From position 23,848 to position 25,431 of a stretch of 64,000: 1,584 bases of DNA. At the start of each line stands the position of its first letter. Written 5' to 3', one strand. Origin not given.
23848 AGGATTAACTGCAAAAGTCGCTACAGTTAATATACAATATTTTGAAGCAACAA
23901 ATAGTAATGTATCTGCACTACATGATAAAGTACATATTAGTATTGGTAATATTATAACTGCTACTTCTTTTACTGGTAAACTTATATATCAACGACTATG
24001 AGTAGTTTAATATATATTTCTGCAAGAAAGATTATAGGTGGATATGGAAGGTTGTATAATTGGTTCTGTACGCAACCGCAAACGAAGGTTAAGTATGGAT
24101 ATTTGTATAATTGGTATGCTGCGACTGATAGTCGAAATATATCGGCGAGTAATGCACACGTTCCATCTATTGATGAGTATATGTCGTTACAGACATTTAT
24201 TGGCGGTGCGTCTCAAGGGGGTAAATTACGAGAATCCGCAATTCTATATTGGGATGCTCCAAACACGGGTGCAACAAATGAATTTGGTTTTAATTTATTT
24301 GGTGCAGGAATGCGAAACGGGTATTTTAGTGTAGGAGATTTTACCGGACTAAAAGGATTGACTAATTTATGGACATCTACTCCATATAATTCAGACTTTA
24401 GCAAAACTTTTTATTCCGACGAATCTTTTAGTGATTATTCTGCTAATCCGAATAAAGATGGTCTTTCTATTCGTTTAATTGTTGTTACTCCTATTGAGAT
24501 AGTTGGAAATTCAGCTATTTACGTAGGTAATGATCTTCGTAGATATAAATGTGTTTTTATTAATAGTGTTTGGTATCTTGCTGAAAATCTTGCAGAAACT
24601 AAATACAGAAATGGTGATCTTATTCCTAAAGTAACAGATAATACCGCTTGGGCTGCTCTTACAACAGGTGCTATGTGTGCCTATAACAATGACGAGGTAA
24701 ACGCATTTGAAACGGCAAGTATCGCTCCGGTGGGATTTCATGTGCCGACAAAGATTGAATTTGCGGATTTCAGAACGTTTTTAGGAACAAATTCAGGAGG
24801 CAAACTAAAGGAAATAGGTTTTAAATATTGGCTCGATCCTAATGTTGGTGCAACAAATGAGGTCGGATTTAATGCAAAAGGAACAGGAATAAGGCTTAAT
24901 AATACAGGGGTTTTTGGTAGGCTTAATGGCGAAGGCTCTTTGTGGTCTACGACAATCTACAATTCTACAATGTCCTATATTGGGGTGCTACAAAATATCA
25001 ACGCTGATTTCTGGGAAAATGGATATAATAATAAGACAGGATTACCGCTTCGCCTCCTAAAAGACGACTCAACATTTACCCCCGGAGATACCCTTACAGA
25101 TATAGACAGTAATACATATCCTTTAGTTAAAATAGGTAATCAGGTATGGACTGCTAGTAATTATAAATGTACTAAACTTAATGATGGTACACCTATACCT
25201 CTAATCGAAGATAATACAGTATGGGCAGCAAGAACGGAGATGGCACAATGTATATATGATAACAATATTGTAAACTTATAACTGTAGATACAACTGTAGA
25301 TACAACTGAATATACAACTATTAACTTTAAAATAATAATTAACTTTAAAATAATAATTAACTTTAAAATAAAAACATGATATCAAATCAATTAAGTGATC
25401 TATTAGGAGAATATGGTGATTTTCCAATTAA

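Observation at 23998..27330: Two GC/CpG-rich patches embedded in the fibre module point to recently acquired host-like cassettes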

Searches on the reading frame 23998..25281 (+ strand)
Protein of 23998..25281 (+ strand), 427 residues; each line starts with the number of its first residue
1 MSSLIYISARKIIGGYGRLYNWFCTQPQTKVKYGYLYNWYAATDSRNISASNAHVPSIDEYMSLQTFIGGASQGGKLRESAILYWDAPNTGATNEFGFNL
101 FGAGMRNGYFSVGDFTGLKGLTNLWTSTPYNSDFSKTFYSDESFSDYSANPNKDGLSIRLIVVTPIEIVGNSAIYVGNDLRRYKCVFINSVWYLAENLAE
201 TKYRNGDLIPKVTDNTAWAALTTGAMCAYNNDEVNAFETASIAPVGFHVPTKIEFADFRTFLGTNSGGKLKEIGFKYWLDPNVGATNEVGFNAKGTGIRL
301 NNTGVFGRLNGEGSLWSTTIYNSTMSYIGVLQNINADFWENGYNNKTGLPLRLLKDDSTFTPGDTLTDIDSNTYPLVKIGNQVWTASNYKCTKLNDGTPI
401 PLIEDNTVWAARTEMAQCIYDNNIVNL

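Call 5: search_protein_families(library=pfam, proteins=[window:23998-25281:+], max_evalue=0.01)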
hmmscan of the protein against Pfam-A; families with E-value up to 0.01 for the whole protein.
window:23998-25281:+ (427 aa): 1 family
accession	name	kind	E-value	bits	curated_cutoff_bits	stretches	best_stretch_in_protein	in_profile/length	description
PF09603.15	Fib_succ_major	-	2.1e-38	132.9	33.9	3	26-161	43-186/187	Fibrobacter succinogenes major domain (Fib_succ_major)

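Call 9: search_dna_similar(query=window:23998-25281:+, collection=phages, mode=protein, max_rows=25)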
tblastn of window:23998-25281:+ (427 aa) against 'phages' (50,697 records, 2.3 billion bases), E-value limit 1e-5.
Records with a match: 3; places in all: 3; records where one place covers at least 80% of the query: 1.
Best place of each record, by identity: <60% 3.
By first word of the organism name: uncultured 2; Rhodobacteraceae 1.
By host as written in the record: - 3.
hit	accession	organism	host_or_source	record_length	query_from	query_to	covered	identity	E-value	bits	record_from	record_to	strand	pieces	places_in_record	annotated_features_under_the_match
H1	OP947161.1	Rhodobacteraceae phage LS06-2018-MD05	-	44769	30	423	90%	31.3%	2e-19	170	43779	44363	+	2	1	hypothetical protein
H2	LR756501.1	uncultured phage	metagenomic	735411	229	356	30%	26.8%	1e-6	57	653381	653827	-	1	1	record has no annotation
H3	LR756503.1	uncultured phage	metagenomic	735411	229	356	30%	26.8%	1e-6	57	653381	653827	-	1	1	record has no annotation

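Call 11: find_homologous_proteins(query=window:23998-25281:+)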
Query window:23998-25281:+ (427 aa): 6317 proteins with E <= 0.001 among 8000 candidates; the best 120 are listed.
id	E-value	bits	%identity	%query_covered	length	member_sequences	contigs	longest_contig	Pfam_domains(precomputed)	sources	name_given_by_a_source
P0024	1.0e-253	860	100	88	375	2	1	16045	PF09603.16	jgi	-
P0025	1.9e-201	688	72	99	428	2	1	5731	PF09603.16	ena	-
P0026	2.3e-143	496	59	98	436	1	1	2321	PF09603.16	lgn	-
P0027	5.9e-143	495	57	99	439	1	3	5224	PF09603.16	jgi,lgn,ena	-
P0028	2.5e-134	467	55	99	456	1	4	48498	PF09603.16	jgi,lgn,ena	-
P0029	3.3e-133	463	54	99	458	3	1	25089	PF09603.16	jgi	-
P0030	3.6e-133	463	56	98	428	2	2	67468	PF09603.16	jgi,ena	-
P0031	2.3e-131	457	57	97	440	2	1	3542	PF09603.16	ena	-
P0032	1.2e-129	451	55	99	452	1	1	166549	PF09603.16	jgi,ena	-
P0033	1.1e-127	445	55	100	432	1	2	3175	PF09603.16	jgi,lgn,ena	-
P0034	2.5e-126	440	55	98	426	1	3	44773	PF09603.16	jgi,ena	-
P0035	3.8e-123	430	53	100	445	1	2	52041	PF09603.16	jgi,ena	-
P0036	2.1e-121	424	51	98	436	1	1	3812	PF09603.16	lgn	-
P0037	1.8e-120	421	50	97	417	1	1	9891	PF09603.16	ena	-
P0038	3.3e-115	404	50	99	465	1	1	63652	PF09603.16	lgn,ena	-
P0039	6.4e-115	403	50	99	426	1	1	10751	PF09603.16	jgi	jgi:uncharacterized protein (TIGR02145 family)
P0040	1.4e-112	395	50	100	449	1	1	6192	PF09603.16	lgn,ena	-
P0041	1.6e-112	395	52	97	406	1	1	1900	PF09603.16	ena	-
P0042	2.2e-109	384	50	97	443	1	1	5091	PF09603.16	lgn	-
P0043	1.6e-106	375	47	100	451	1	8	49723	PF09603.16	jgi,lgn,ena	-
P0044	1.3e-105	372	50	100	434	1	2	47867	PF09603.16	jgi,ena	-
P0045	1.4e-104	369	37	99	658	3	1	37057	PF09603.16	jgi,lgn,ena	-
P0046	2.8e-103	364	48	96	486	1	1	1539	PF09603.16,PF18998.7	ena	-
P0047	6.3e-103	363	49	97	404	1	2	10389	PF09603.16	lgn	-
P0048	9.3e-103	363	47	100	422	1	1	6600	PF09603.16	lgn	-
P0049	2.6e-100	355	46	97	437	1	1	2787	PF09603.16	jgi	-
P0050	2.2e-96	342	54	80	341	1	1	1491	PF09603.16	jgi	jgi:uncharacterized protein (TIGR02145 family)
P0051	1.1e-95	339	44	99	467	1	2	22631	PF09603.16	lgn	-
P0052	3.2e-95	338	40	93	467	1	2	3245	PF09603.16,PF07603.18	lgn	-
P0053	3.3e-95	338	45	100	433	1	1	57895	PF09603.16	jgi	jgi:uncharacterized protein (TIGR02145 family)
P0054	4.9e-95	337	44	99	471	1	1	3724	PF09603.16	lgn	-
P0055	1.1e-93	333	44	100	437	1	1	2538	PF09603.16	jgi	jgi:uncharacterized protein (TIGR02145 family)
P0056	2.6e-93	331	42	99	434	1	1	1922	PF09603.16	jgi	-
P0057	2.2e-92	328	42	99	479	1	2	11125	PF09603.16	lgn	-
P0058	2.2e-91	325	39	94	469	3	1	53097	PF09603.16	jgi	-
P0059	5.2e-90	321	45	96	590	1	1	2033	PF09603.16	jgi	jgi:uncharacterized protein (TIGR02145 family)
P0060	2.1e-89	319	36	92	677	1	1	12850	PF09603.16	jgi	jgi:uncharacterized protein (TIGR02145 family)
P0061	6.6e-87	310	44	100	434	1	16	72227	PF09603.16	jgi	jgi:uncharacterized protein (TIGR02145 family)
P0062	6.9e-87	310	43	95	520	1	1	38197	PF09603.16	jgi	-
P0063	3.2e-86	308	40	96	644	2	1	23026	PF09603.16,PF18998.7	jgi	-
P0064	4.6e-86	308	43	96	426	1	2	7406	PF09603.16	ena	-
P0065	5.3e-86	307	39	94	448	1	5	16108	PF09603.16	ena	-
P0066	8.5e-85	303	47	55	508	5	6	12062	PF09603.16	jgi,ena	jgi:uncharacterized protein (TIGR02145 family)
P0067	2.2e-84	302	48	47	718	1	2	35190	PF09603.16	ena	-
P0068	1.1e-83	300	42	96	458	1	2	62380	PF09603.16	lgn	-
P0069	1.2e-83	300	39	98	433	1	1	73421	PF09603.16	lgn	-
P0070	1.7e-83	299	41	95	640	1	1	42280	PF09603.16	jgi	jgi:uncharacterized protein (TIGR02145 family)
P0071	1.9e-83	299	38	93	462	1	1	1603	PF09603.16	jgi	jgi:uncharacterized protein (TIGR02145 family)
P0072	4.8e-83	298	37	100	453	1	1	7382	PF09603.16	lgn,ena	-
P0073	2.2e-82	295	37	93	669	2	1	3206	PF09603.16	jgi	-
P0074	4.0e-82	295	39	99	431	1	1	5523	PF09603.16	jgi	-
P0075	3.2e-80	288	39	96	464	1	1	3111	PF09603.16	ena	-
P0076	4.4e-80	288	36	99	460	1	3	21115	PF09603.16,PF07603.18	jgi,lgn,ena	-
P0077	7.3e-80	287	43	97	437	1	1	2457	PF09603.16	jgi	-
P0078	1.1e-79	287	41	96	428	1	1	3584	PF09603.16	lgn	-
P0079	2.7e-79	285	40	99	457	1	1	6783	PF09603.16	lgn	-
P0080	8.2e-79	284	40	99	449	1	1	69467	PF09603.16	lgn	-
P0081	1.4e-77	280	40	98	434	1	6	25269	PF09603.16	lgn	-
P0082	1.4e-77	280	39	96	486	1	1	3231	PF09603.16,PF18998.7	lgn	-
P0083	3.7e-77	278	38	96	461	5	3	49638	PF09603.16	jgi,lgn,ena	-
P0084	3.7e-77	278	36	93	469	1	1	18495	PF09603.16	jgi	-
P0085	3.8e-76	275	32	95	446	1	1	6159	PF09603.16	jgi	-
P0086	8.3e-75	270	38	98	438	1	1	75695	PF09603.16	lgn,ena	-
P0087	7.9e-74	267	41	96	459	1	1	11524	PF09603.16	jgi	-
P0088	3.9e-73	265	34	90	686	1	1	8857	PF09603.16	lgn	-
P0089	9.3e-73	264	39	93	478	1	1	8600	PF09603.16,PF18998.7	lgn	-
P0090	1.1e-72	263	45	47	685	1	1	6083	PF09603.16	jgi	jgi:uncharacterized protein (TIGR02145 family)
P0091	1.3e-72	263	40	96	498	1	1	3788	PF09603.16,PF18998.7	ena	-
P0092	2.1e-72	263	35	96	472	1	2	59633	PF09603.16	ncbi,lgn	-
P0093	3.3e-72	262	37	94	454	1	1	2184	PF09603.16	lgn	-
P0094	7.7e-72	261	39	93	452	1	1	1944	PF09603.16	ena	-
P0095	2.6e-71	259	48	48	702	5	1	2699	PF09603.16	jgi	-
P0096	6.8e-71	258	36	99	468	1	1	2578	PF09603.16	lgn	-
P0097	1.1e-70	257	39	87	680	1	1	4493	PF09603.16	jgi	jgi:uncharacterized protein (TIGR02145 family)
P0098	1.2e-70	257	39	97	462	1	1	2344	PF09603.16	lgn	-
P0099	1.7e-70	256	36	98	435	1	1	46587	PF09603.16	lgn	-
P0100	3.2e-70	255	38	96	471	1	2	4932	PF09603.16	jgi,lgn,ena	jgi:uncharacterized protein (TIGR02145 family)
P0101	3.5e-70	255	34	95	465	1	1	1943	PF09603.16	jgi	jgi:uncharacterized protein (TIGR02145 family)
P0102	4.8e-70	255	35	97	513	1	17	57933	PF09603.16,PF18998.7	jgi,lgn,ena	jgi:uncharacterized protein (TIGR02145 family)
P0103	1.1e-69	254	39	99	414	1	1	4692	PF09603.16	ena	-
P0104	1.5e-69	253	34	87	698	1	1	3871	PF09603.16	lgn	-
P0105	1.9e-69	253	39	97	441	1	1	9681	PF09603.16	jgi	-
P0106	3.4e-68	249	34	93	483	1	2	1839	PF09603.16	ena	-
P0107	3.8e-68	249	35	78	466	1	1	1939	PF09603.16,PF26707.1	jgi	jgi:uncharacterized protein (TIGR02145 family)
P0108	1.4e-67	247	31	93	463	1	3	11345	PF09603.16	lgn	-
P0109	1.8e-67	246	39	96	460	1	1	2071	PF09603.16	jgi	-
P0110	1.8e-67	246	36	95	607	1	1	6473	PF09603.16,PF26707.1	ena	-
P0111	1.8e-66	243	39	93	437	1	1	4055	PF09603.16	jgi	jgi:uncharacterized protein (TIGR02145 family)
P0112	4.3e-66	242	30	93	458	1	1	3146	PF09603.16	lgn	-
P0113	7.5e-66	241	41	97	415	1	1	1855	PF09603.16,PF07603.18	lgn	-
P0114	7.7e-66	241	41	97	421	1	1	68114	PF09603.16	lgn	-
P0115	7.8e-66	241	37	97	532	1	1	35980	PF09603.16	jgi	jgi:uncharacterized protein (TIGR02145 family)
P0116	7.1e-65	238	34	78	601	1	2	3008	PF09603.16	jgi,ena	jgi:uncharacterized protein (TIGR02145 family)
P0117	8.8e-65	237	35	93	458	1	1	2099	PF09603.16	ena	-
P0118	9.6e-65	237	36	76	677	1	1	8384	PF09603.16,PF00404.25,PF26707.1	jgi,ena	-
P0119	6.1e-64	235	36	99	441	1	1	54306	PF09603.16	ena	-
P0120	8.8e-64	234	42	48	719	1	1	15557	PF09603.16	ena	-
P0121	1.9e-62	230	37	99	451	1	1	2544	PF09603.16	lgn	-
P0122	3.3e-62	229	32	79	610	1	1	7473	PF09603.16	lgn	-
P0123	6.8e-62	228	41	47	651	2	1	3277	PF09603.16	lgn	-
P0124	8.9e-62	228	39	96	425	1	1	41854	PF09603.16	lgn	-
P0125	1.6e-61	227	43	50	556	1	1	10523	PF09603.16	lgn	-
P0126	2.7e-61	226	38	97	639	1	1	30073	PF09603.16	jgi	-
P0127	2.7e-61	226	32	91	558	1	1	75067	PF09603.16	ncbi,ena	-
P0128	5.7e-61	225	35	97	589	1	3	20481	PF09603.16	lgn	-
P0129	7.9e-61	224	35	93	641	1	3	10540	PF09603.16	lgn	-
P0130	1.5e-60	224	44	59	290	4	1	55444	PF09603.16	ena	-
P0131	3.2e-60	222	35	99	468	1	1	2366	PF09603.16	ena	-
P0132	3.3e-60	222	37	98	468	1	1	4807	PF09603.16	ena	-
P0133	5.0e-60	222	34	76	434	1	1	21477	PF09603.16,PF26707.1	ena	-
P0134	7.3e-60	221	35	94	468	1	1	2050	PF09603.16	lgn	-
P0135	1.4e-59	220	51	48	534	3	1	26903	PF09603.16,PF26707.1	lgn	-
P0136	1.6e-59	220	38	100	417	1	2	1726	PF09603.16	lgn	-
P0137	1.9e-59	220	34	96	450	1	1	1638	PF09603.16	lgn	-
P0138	4.2e-59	219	37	78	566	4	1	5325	PF09603.16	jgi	-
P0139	4.4e-59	219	40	41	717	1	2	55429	PF09603.16,PF13287.13,PF13290.14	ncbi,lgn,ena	-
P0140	5.6e-59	218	35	76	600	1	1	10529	PF09603.16,PF00404.25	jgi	jgi:uncharacterized protein (TIGR02145 family)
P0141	6.4e-59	218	39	41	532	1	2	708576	PF09603.16,PF26707.1,PF07603.18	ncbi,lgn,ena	-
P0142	6.8e-59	218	39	42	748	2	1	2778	PF09603.16,PF18962.8,PF13860.13,PF02368.25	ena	-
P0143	9.9e-59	218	37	63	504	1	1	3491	PF09603.16,PF00404.25,PF26707.1,PF07603.18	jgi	jgi:uncharacterized protein (TIGR02145 family)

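Call 15: find_encoding_contigs(protein=P0030, flank=10000, max_places=2)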
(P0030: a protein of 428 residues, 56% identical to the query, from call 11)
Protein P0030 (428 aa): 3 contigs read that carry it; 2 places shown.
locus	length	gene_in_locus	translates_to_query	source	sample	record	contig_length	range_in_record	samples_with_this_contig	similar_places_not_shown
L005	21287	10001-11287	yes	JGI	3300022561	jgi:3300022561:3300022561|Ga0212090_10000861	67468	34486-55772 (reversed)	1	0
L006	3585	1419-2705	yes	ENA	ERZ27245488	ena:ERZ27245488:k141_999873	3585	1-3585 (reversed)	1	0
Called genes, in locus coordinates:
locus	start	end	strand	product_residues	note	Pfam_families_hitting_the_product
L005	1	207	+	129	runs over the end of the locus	PF01391:Collagen (weak)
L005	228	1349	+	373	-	PF00657:Lipase_GDSL (weak), PF13472:Lipase_GDSL_2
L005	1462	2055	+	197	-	-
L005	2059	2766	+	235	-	-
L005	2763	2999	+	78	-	-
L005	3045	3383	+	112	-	-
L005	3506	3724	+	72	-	-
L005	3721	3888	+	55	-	-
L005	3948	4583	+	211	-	-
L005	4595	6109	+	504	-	PF22842:Pel9A-like_beta_helix, PF14592:Chondroitinas_B (weak), PF13229:Beta_helix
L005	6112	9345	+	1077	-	-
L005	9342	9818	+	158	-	-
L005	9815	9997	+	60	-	-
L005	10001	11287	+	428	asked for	PF09603:Fib_succ_major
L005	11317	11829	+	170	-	PF00959:Phage_lysozyme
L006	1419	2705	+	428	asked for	PF09603:Fib_succ_major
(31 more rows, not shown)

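Call 16: find_encoding_contigs(protein=P0028, flank=10000, max_places=2)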
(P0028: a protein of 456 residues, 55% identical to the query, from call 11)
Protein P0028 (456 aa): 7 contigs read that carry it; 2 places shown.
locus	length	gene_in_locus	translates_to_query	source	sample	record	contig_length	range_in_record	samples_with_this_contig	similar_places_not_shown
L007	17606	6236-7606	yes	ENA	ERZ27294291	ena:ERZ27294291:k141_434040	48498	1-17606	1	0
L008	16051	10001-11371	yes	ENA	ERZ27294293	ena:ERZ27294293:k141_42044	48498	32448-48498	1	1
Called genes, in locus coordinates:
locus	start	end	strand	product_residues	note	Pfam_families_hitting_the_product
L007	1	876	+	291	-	?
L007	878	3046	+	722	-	-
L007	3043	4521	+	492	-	-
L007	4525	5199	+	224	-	-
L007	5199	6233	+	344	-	-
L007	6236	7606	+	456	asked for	PF09603:Fib_succ_major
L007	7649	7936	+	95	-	-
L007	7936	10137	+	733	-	-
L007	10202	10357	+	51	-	-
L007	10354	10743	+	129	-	-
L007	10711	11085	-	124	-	-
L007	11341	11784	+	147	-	-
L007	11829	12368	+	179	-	PF05838:Glyco_hydro_108, PF09374:PG_binding_3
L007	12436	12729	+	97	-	PF20137:BubE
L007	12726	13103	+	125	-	-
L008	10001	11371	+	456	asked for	PF09603:Fib_succ_major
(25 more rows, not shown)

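Call 17: find_encoding_contigs(protein=P0025, flank=10000, max_places=3)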
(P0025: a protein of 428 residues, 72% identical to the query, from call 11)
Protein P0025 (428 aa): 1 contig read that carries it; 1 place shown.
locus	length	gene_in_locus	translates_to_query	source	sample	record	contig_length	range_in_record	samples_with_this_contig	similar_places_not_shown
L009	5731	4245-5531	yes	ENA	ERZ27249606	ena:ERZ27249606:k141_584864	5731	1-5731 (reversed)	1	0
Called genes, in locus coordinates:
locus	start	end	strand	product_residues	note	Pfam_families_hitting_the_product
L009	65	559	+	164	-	-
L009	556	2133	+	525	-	PF09603:Fib_succ_major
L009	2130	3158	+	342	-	-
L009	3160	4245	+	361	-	-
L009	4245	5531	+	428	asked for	PF09603:Fib_succ_major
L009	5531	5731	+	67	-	?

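Call 18: find_encoding_contigs(protein=P0024, flank=10000, max_places=3)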
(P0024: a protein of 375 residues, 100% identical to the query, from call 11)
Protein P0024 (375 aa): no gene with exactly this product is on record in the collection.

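Call 24: search_protein_families(library=phrogs, proteins=[window:23998-25281:+], max_evalue=0.001)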
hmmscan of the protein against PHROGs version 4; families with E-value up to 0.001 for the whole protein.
window:23998-25281:+ (427 aa): 0 families

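Call 29: find_related_loci(query=window:23998-25281:+, collection=genome_contigs, flank=8000)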
Query window:23998-25281:+ (427 aa) in genome_contigs; peptide patterns used: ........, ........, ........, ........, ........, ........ (x = any residue, [..] = any of these).
50 stretches matched a pattern, but none encodes a relative of the query by tblastn (E <= 1e-3).

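Call 35: find_related_loci(query=A1, collection=genome_contigs, flank=8000)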
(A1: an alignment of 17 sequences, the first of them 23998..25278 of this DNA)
Query A1 (427 aa) in genome_contigs; peptide patterns used: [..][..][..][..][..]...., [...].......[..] (x = any residue, [..] = any of these).
249 stretches matched a pattern; 182 encode a relative of the query (tblastn E <= 1e-3); the best 80 are kept; 79 distinct loci.
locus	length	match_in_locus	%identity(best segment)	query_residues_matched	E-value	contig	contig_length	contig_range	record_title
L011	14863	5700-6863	38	15-423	3e-40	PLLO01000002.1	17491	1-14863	MAG: Bacteroidales bacterium isolate fen_984 73.20120800_E3X.31_contig_25142, whole genome shotgun sequence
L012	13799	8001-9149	39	20-427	6e-40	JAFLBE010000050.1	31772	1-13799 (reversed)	MAG: Bacteroidetes bacterium isolate UWPOB_BACT1 gnl_X_EHAFFJKP_50, whole genome shotgun sequence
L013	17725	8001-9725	45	33-424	2e-38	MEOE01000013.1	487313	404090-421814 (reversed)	MAG: Bacteroidetes bacterium GWF2_33_16 gwf2_scaffold_2, whole genome shotgun sequence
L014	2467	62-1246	36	16-423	7e-35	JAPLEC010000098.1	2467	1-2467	MAG: Bacteroidia bacterium isolate LacPavin_0920_SED5_MAG_39_11 LacPavin_0920_SED5_scaffold_2647408, whole genome shotgu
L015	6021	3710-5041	28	16-425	3e-31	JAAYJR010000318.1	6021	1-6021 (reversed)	MAG: Bacteroidales bacterium isolate AS10tlH2TH_310 29191_AS10, whole genome shotgun sequence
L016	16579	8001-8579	41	20-424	1e-30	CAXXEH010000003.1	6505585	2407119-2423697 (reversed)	MAG: Prolixibacteraceae bacterium isolate 21914d8d-2520-4789-97d1-870cefad7186 genome assembly, contig: contig_3, whole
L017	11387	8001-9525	35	20-426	2e-30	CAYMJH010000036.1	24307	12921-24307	MAG TPA_asm: uncultured Bacteroidales bacterium isolate SRP192927_co7_187 genome assembly, contig: NODE_3526_length_2430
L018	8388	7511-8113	39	30-425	4e-30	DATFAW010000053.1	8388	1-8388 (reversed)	MAG TPA_asm: Paludibacter sp. isolate SMAG_U8512 k141_570426, whole genome shotgun sequence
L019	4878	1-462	47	74-422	9e-30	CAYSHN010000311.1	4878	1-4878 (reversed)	MAG TPA_asm: uncultured Calditrichota bacterium isolate binchicken_co33_474 genome assembly, contig: NODE_27086_length_4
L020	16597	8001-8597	39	20-423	2e-29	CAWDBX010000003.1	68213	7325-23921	MAG: uncultured Bacteroidales bacterium isolate MFD02979.bin.2.38 genome assembly, contig: contig_15551, whole genome sh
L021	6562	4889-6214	40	20-423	4e-29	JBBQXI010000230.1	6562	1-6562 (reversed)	MAG: Bacteroidales bacterium isolate Co_metawrap_2107 Cmw_2107_k141_23719904_length_6562_cov_7.0000, whole genome shotgu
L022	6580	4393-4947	40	20-423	3e-29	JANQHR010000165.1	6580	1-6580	MAG: Bacteroidales bacterium isolate PL24a_bin.19 k99_5262108, whole genome shotgun sequence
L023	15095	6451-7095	40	33-423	3e-28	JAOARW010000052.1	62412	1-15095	MAG: Carboxylicivirga sp. isolate McD6.26 contig_23480, whole genome shotgun sequence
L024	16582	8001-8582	38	28-423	7e-28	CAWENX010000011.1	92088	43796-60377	MAG: uncultured Bacteroidia bacterium isolate MFD02416.bin.2.251 genome assembly, contig: contig_44525, whole genome sho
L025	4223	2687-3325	35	20-423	1e-27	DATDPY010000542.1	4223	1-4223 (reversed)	MAG TPA_asm: Cyclobacteriaceae bacterium isolate SMAG_U7933 k141_504307, whole genome shotgun sequence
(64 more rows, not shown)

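Call 36: find_related_loci(query=A1, collection=viral_contigs, flank=8000)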
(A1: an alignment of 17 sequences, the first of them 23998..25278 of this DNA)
Query A1 (427 aa) in viral_contigs; peptide patterns used: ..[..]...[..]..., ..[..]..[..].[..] (x = any residue, [..] = any of these).
120 stretches matched a pattern; 56 encode a relative of the query (tblastn E <= 1e-3); 55 distinct loci.
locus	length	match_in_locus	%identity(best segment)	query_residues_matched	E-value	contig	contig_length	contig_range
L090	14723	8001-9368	54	4-427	1e-140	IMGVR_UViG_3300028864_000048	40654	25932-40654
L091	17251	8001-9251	56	10-427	2e-136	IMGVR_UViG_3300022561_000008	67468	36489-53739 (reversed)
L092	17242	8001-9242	55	10-427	1e-129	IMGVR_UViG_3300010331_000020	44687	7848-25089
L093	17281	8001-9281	53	1-427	2e-125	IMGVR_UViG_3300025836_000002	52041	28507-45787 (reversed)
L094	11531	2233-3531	47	1-427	7e-111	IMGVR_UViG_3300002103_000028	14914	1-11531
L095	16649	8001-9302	50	1-427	1e-110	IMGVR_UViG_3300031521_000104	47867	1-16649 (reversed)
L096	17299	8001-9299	47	1-427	7e-111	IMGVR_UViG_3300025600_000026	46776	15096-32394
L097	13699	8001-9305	55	4-427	1e-139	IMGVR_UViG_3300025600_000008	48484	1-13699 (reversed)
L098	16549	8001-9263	39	16-427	6e-76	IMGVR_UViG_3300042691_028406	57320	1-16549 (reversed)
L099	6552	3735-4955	40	15-427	1e-72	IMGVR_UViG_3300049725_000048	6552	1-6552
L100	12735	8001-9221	40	15-427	2e-72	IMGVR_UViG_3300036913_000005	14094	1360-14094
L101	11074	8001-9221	40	15-427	2e-72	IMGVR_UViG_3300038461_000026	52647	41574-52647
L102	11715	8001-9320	38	31-426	2e-66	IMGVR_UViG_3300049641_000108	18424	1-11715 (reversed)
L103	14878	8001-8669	47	5-426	2e-49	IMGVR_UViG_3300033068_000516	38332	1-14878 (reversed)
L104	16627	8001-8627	53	27-427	1e-48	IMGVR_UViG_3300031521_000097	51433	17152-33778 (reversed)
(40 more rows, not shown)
